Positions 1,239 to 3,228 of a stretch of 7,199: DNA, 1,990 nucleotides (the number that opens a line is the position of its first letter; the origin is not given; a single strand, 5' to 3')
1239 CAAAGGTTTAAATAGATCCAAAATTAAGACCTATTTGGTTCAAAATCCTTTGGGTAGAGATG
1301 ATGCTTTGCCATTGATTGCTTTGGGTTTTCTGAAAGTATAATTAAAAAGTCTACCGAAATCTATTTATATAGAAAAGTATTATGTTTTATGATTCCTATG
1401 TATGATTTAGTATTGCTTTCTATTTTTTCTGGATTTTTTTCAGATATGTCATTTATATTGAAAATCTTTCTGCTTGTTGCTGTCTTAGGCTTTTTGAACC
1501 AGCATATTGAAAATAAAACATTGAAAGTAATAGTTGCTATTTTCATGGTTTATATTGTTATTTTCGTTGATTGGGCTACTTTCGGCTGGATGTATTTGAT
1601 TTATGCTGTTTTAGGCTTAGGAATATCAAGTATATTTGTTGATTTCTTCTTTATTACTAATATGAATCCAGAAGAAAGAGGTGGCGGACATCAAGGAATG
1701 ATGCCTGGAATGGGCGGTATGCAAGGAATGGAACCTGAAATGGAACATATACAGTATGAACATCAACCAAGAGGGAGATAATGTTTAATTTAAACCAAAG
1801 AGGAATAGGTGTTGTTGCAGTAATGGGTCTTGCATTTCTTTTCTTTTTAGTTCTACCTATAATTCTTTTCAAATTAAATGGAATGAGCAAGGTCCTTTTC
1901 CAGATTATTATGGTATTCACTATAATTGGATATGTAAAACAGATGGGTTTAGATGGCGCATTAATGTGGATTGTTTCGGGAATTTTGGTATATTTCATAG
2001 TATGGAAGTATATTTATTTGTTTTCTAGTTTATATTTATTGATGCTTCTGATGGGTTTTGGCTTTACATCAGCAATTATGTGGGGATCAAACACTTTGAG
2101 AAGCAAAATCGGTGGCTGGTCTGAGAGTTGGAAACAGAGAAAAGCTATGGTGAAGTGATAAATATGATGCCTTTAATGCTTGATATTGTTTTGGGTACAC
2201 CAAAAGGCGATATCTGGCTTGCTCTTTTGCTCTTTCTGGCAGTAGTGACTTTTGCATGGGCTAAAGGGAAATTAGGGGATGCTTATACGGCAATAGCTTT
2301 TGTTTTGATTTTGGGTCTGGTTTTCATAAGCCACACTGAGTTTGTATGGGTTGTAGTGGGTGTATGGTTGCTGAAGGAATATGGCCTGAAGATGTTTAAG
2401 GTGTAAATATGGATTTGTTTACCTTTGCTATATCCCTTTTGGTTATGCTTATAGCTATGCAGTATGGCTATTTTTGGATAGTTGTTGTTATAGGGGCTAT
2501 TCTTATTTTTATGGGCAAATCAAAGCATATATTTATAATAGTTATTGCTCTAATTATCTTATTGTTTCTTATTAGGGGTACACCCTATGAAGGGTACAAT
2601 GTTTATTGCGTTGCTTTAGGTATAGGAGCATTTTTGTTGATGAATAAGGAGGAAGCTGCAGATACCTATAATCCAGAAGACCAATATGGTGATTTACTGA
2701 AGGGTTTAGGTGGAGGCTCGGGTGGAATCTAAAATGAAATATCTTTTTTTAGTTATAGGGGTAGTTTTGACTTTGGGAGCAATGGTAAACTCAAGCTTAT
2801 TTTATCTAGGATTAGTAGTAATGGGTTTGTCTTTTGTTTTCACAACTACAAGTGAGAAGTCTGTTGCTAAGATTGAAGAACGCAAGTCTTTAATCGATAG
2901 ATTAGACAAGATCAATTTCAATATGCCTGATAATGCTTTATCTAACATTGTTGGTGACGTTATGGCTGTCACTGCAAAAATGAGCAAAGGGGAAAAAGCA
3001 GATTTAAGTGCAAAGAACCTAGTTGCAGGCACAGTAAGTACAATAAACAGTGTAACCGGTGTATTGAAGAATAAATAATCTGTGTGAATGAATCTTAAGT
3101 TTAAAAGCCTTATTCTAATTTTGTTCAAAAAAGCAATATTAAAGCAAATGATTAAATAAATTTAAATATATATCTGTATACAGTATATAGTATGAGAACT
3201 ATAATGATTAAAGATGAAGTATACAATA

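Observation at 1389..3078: Tightly coupled five-gene operon of small polytopic membrane proteins with no recognisable family signature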

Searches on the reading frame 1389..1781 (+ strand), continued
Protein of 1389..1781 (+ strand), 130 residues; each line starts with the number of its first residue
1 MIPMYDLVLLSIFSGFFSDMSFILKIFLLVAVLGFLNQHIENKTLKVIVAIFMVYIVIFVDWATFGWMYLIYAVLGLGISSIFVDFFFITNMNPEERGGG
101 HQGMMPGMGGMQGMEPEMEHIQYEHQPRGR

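Call 87: search_protein_families(library=ncbifam, max_evalue=0.01, proteins=[L016:902-7951:+, L053:324-7829:+, L014:3-5975:+])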
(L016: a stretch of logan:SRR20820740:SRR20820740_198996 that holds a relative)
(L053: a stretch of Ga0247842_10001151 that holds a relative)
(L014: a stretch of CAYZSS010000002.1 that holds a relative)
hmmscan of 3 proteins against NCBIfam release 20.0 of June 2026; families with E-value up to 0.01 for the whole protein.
L016:902-7951:+ (2350 aa): 1 family
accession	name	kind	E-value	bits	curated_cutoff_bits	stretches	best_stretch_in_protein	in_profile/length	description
TIGR04228.1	isopep_sspB_C2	domain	0.00069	19.8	36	1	246-353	66-158/173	SspB-related isopeptide-forming adhesin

L053:324-7829:+ (2502 aa): 0 families

L014:3-5975:+ (1991 aa): 0 families

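Call 100: fold_search(model_id=the predicted structure, library=viral)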
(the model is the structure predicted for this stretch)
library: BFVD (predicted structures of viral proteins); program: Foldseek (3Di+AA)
matches with E <= 10: 30; with E <= 0.001: 0
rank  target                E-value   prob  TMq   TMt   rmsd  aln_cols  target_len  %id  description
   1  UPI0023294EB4         1.9e+00  0.14  0.28  0.31  19.0       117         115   16  (no name look-up for this kind of identifier)
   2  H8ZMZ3                2.0e+00  0.06  0.21  0.06  19.1       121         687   14  Peptidase M23 domain-containing protein [Synechococcus phage metaG-MbCM1]
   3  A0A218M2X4            2.8e+00  0.06  0.23  0.20  19.6       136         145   14  Uncharacterized protein [Acidovorax phage ACP17]
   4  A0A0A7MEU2            3.5e+00  0.08  0.29  0.28  27.6       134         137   18  Putative late virion membrane protein [Parapoxvirus red deer/HL953]
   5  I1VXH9                3.8e+00  0.04  0.21  0.15  22.3       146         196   10  (no name in the UniProt tables at hand)
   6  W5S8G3                4.0e+00  0.06  0.26  0.21  12.3        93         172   17  Uncharacterized protein [Pseudomonas phage SPM-1]
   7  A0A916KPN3            4.3e+00  0.06  0.25  0.25  18.5       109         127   19  Uncharacterized protein [Choristoneura biennis entomopoxvirus]
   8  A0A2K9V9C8            5.3e+00  0.09  0.29  0.32  13.8       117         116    9  Uncharacterized protein [Bandra megavirus]
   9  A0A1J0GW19            5.3e+00  0.08  0.30  0.38   7.7        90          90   11  Uncharacterized protein [Streptomyces phage BRock]
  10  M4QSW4                5.3e+00  0.02  0.17  0.06  21.6       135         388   12  Uncharacterized protein [Loktanella phage pCB2051-A]
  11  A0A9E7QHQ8            5.7e+00  0.07  0.26  0.32  13.2        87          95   14  (no name in the UniProt tables at hand)
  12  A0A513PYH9            5.7e+00  0.05  0.21  0.10  11.5        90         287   19  Major capsid protein (Fragment) [Suid betaherpesvirus 2]
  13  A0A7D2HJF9            6.1e+00  0.08  0.27  0.27  10.7       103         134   14  Uncharacterized protein [Stenotrophomonas phage vB_SmaS_BUCT548]
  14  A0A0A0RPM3            6.5e+00  0.14  0.26  0.55   4.1        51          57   20  Uncharacterized protein [Bacillus phage Moonbeam]
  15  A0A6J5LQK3            6.5e+00  0.05  0.26  0.17  16.1       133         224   10  Uncharacterized protein [uncultured Caudovirales phage]
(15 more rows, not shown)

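Call 106: list_cluster_members(proteins=[window:1389-1778:+, window:1781-2155:+, window:2164-2403:+, window:2409-2729:+, window:2734-3075:+, window:5357-6478:+])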
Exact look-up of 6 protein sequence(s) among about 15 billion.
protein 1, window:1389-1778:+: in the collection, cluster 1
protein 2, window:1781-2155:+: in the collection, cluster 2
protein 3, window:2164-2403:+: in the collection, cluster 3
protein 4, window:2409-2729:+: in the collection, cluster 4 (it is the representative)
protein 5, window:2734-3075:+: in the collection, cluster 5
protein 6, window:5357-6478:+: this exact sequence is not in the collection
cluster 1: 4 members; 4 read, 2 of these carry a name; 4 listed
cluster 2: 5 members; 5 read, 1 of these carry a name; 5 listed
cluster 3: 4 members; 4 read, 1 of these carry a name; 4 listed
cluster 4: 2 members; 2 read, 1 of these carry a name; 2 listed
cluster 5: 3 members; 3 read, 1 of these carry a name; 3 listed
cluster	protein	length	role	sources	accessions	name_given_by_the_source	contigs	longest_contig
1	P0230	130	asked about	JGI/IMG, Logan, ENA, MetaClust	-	\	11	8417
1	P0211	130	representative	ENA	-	-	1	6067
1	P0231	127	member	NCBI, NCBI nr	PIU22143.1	MAG: hypothetical protein COT14_02670 [Candidatus Diapherotrites archaeon ...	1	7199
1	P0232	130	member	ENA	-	-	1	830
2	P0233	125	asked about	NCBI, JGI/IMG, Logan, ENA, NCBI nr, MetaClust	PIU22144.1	MAG: hypothetical protein COT14_02675 [Candidatus Diapherotrites archaeon ... | \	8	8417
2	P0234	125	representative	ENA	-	-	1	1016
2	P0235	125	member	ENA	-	-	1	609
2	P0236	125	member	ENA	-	-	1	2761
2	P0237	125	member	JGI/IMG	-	-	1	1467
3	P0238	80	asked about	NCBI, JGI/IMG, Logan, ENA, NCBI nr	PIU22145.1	MAG: hypothetical protein COT14_02680 [Candidatus Diapherotrites archaeon ...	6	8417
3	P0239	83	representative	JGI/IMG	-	-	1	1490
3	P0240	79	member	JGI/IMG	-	-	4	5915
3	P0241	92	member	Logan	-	-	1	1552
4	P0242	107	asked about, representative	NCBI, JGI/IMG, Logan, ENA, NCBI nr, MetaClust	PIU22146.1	MAG: hypothetical protein COT14_02685 [Candidatus Diapherotrites archaeon ... | \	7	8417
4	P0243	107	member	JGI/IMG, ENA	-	-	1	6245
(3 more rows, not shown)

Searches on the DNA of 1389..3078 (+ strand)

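Call 16: search_dna_similar(query=window:1389-3078:+, collection=phages, mode=distant)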
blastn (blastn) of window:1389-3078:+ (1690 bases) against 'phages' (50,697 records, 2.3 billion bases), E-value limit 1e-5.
No match.

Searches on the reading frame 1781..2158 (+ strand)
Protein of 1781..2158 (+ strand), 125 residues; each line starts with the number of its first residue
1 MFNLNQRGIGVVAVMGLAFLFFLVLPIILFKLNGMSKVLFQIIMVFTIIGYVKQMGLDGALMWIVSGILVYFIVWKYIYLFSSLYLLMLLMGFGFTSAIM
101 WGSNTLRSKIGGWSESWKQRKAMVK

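Call 4: search_protein_families(library=pfam, max_evalue=1, proteins=[window:1781-2158:+])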
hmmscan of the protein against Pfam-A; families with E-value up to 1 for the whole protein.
window:1781-2158:+ (125 aa): 0 families

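Call 8: find_encoding_contigs(protein=window:1781-2158:+, flank=10000, max_places=10)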
Protein window:1781-2158:+ (125 aa): 15 contigs read that carry it; 10 places shown.
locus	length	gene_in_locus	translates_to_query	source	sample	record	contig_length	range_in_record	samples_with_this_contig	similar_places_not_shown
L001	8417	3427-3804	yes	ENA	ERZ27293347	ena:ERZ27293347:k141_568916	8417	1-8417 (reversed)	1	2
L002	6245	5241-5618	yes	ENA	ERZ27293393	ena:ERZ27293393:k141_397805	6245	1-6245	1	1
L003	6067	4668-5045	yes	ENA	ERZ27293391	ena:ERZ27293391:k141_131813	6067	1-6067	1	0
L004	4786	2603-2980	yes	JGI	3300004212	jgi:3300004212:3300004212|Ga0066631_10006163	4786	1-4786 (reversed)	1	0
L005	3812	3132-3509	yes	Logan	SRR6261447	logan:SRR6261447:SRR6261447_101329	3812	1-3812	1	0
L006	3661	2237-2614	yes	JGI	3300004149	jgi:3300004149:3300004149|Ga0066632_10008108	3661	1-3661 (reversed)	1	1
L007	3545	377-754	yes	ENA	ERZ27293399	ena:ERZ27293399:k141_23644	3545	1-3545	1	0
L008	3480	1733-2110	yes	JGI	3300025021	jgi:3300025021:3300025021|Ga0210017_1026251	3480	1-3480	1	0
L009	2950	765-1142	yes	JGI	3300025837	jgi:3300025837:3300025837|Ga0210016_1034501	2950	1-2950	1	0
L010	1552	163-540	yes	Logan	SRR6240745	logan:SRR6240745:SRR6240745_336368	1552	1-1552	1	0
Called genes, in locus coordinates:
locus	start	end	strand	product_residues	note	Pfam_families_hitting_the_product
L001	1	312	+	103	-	?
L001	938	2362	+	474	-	PF13173:AAA_14, PF13635:DUF4143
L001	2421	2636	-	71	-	PF01934:HepT-like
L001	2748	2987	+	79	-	-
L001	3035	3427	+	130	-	-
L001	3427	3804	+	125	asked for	-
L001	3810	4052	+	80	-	-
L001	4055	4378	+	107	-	-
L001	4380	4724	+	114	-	-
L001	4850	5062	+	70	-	PF02697:VAPB_antitox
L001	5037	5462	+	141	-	PF01850:PIN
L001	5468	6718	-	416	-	PF01933:CofD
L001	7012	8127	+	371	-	PF01926:MMR_HSR1, PF02421:FeoB_N, PF02824:TGS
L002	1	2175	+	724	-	?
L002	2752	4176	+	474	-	PF13173:AAA_14, PF13635:DUF4143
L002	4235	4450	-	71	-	PF01934:HepT-like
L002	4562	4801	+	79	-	-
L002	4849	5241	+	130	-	-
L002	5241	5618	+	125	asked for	-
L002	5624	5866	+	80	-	-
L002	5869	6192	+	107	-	-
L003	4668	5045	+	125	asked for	-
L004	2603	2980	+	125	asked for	-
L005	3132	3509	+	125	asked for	-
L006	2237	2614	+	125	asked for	-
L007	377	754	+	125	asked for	-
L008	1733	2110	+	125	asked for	-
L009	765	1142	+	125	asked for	-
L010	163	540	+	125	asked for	-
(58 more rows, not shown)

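Call 11: search_protein_families(library=phrogs, max_evalue=1, proteins=[window:1781-2158:+])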
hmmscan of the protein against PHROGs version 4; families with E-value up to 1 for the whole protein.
window:1781-2158:+ (125 aa): 0 families

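Call 12: search_protein_families(library=ncbifam, max_evalue=1, proteins=[window:1781-2158:+])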
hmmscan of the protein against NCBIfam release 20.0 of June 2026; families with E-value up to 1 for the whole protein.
window:1781-2158:+ (125 aa): 1 family
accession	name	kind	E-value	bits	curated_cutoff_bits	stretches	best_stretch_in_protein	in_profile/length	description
NF043039.1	HgcAB_like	equivalog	0.38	10.3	285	1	11-104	188-281/350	HgcAB-like fusion protein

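Call 19: search_protein_families(library=padloc, max_evalue=1, proteins=[window:1781-2158:+])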
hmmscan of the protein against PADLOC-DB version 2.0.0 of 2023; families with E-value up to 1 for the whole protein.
window:1781-2158:+ (125 aa): 0 families

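Call 38: search_solved_structures(query=A3, max_evalue=10)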
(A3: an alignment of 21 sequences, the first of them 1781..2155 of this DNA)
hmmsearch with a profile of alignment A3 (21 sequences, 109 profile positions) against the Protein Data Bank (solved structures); distinct sequences matched with E-value up to 10: 0.

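Call 45: search_protein_families(library=pfam, max_evalue=0.01, proteins=[L002:1-2175:+])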
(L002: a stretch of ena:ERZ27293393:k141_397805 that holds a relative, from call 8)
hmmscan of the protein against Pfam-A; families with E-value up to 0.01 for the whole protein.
L002:1-2175:+ (724 aa): 0 families

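Call 79: find_homologous_proteins(query=A10, max_evalue=0.001)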
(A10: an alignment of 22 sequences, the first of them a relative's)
Query A10 (22 sequences): 1854 candidates shared short words with the query, none scored E <= 0.001.

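Call 81: search_solved_structures(query=A10, max_evalue=10)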
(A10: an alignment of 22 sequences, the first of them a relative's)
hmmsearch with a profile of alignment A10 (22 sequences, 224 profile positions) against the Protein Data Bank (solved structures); distinct sequences matched with E-value up to 10: 4.
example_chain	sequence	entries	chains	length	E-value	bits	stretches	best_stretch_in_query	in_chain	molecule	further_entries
7f20_A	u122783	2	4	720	0.33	13.8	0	57-120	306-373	L-lactate oxidase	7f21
7f22_A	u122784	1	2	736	0.34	13.7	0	57-120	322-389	L-lactate oxidase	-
6p4f_A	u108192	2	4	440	1.4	11.7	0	154-192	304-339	DNA-dependent ATPase XPBII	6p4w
5tnu_A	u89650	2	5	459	1.6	11.6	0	154-192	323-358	DNA-dependent ATPase XPBII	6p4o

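Call 83: search_protein_families(library=pfam, alignment_id=A3, max_evalue=1)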
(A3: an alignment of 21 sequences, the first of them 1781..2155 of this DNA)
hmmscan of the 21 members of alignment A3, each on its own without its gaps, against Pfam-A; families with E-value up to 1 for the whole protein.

A. member 1, window:1781-2155:+ (125 aa): 0 families

B. families by the number of members that match (of 21 scanned): 5 families
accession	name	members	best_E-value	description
PF23858.1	DUF7220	1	0.022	Family of unknown function (DUF7220)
PF06305.16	LapA_dom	1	0.064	Lipopolysaccharide assembly protein A domain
PF19529.4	DUF6057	1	0.34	Family of unknown function (DUF6057)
PF01528.21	Herpes_glycop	1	0.57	Herpesvirus glycoprotein M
PF13493.11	DUF4118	1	0.88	Domain of unknown function (DUF4118)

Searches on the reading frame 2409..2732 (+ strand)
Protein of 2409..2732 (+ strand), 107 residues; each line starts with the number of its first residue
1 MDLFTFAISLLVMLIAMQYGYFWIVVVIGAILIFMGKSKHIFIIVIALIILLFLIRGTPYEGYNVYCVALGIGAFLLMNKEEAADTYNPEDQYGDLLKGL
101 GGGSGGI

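Call 4: search_protein_families(library=pfam, max_evalue=1, proteins=[window:2409-2732:+])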
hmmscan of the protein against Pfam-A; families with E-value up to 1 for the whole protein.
window:2409-2732:+ (107 aa): 2 families
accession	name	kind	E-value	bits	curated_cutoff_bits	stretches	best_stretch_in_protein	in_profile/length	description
PF19484.4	DUF6020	-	0.045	12.5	28.3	1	3-57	301-353/604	Family of unknown function (DUF6020)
PF03025.19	Papilloma_E5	-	0.049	14.3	25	1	24-77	11-63/72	Papillomavirus E5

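Call 11: search_protein_families(library=phrogs, max_evalue=1, proteins=[window:2409-2732:+])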
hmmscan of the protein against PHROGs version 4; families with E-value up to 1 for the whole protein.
window:2409-2732:+ (107 aa): 0 families

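Call 12: search_protein_families(library=ncbifam, max_evalue=1, proteins=[window:2409-2732:+])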
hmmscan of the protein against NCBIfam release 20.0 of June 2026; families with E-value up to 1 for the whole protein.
window:2409-2732:+ (107 aa): 3 families
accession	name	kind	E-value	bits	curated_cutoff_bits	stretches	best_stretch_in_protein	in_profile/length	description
TIGR04154.1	archaeo_STT3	subfamily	0.089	11.1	450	1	12-83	363-442/831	oligosaccharyl transferase, archaeosortase A system-associated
NF045975.1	VirB4_plasma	equivalog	0.14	9.8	590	1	10-84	23-96/894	Mbov_0397 family ICE element conjugal transfer ATPase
NF045979.1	ComEC_MAG0480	equivalog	0.37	9.5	150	1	7-55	35-84/461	MAG0480 family ComEC-like protein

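Call 19: search_protein_families(library=padloc, max_evalue=1, proteins=[window:2409-2732:+])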
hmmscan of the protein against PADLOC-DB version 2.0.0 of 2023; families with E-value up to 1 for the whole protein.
window:2409-2732:+ (107 aa): 2 families
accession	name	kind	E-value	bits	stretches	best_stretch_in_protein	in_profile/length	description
PDLC04684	PDC-M50A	-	0.0008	17.9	1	22-54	37-69/159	-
PDLC00724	Effector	-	0.8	6.8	1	8-56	154-202/287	4TM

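Call 39: search_solved_structures(query=A5, max_evalue=10)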
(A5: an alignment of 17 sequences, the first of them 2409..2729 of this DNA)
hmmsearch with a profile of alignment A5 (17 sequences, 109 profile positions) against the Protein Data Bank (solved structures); distinct sequences matched with E-value up to 10: 0.

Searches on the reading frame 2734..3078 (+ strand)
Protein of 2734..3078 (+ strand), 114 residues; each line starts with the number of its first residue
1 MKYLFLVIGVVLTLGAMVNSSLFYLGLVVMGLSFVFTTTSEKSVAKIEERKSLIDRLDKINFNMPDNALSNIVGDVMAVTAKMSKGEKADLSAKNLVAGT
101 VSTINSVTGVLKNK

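Call 4: search_protein_families(library=pfam, max_evalue=1, proteins=[window:2734-3078:+])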
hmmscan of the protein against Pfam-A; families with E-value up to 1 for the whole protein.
window:2734-3078:+ (114 aa): 3 families
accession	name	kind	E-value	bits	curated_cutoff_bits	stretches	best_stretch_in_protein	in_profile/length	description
PF09166.15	Biliv-reduc_cat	-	0.011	16.6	24.5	1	35-72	72-109/113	Biliverdin reductase, catalytic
PF14143.11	YrhC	-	0.055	14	27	1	5-49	23-70/72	YrhC-like protein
PF13314.11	DUF4083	-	0.095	13.1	25.4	0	25-60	15-50/57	Domain of unknown function (DUF4083)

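Call 11: search_protein_families(library=phrogs, max_evalue=1, proteins=[window:2734-3078:+])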
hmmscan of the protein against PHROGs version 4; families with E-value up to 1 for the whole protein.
window:2734-3078:+ (114 aa): 1 family
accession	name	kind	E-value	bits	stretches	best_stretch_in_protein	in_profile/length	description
phrog_17204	-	unknown function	0.92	10.3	0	1-24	1-22/49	-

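Call 12: search_protein_families(library=ncbifam, max_evalue=1, proteins=[window:2734-3078:+])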
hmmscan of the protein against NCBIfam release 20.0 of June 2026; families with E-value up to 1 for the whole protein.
window:2734-3078:+ (114 aa): 0 families

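Call 18: search_solved_structures(query=window:2734-3078:+, max_evalue=10)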
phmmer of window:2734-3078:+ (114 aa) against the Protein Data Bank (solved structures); distinct sequences matched with E-value up to 10: 1.
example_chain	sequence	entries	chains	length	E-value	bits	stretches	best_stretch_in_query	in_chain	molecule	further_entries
6qvv_A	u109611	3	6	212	1.3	12.5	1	47-98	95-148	RNA-dependent RNA polymerase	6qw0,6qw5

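Call 19: search_protein_families(library=padloc, max_evalue=1, proteins=[window:2734-3078:+])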
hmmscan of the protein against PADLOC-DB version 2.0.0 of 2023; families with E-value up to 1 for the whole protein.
window:2734-3078:+ (114 aa): 0 families

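Call 40: search_solved_structures(query=A6, max_evalue=10)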
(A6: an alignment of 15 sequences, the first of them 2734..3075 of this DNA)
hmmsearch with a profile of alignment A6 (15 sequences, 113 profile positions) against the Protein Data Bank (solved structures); distinct sequences matched with E-value up to 10: 11.
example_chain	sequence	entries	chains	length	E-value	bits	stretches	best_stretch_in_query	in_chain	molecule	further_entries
5mfb_A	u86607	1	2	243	0.11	15.6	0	63-92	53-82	YIII(Dq)4CqI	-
4d49_A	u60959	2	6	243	0.14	15.1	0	63-92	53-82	ARMADILLO REPEAT PROTEIN ARM00027 | YIII(Dq.V1)4CPAF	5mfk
9r1o_A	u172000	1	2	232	0.16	15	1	71-113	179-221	sc-apCC-6-DPH-NR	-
4d4e_A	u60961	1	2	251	0.28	14.2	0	63-91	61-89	ARMADILLO REPEAT PROTEIN ARM00016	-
2x3v_A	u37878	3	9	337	0.51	13.4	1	36-88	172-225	PROTEIN KINASE C AND CASEIN KINASE SUBSTRATE IN NEURONS PROTEIN 1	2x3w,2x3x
6neq_z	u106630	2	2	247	0.67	13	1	49-106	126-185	Translation initiation factor IF-3, mitochondrial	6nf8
1ayi_A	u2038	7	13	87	1.3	12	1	40-82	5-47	COLICIN E IMMUNITY PROTEIN 7 | Colicin E7 immunity protein | COLICIN E7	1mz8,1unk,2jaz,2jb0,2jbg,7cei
1znv_A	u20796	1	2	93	1.5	11.8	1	40-82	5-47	Colicin E7 immunity protein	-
1cei_A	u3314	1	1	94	1.6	11.8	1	40-82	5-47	COLICIN E7 IMMUNITY PROTEIN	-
7kep_A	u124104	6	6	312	2.4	11.2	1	21-68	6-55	Beta-lactamase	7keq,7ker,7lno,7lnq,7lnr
4i5s_A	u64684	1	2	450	4.5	10.3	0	22-73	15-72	Putative histidine kinase CovS; VicK-like protein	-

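Call 96: predict_structure(alignment_id=A11)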
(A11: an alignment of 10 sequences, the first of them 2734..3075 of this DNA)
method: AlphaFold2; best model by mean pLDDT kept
length: 114 residues; sequences in the alignment: 10
mean_pLDDT: 62.8   pTM: 0.24
mean pLDDT of the five models: 62.8, 61.2, 60.4, 58.7, 53.9
residues with pLDDT >= 90: 0; 70-90: 38; 50-70: 61; < 50: 15
segments of 3 or more residues with pLDDT < 50: 40-52
pLDDT, mean of each block of 10 residues (from residue 1): 73 72 77 65 43 51 57 67 58 62 69 56
secondary structure, 60 per line:
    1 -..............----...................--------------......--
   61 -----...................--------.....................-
elements in order: H2-15 H20-38 H53-58 H66-84 H93-113

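Call 99: fold_search(model_id=the predicted structure, library=pdb)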
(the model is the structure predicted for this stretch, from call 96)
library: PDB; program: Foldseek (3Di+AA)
matches with E <= 10: 4; with E <= 0.001: 0
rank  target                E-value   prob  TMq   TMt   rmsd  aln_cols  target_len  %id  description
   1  9qef_A                5.5e+00  0.08  0.27  0.33   6.4        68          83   12  Respiratory supercomplex from Mycobacterium smegmatis with decylubiquinone (released 2026-01-21)
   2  8ba0_J                6.7e+00  0.05  0.21  0.16  10.8        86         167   14  Drosophila melanogaster complex I in the Twisted state (Dm2) (released 2023-01-18)
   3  8b6f_BD               8.7e+00  0.02  0.19  0.15  22.4       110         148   12  Cryo-EM structure of NADH:ubiquinone oxidoreductase (complex-I) from respiratory supercomplex of Tetrahymena thermoph (released 2023-03-29)
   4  9e3e_D                9.4e+00  0.04  0.30  0.12  21.1       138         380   13  Torpedo muscle-type nicotinic acetylcholine receptor - Diliganded State (released 2025-10-08)
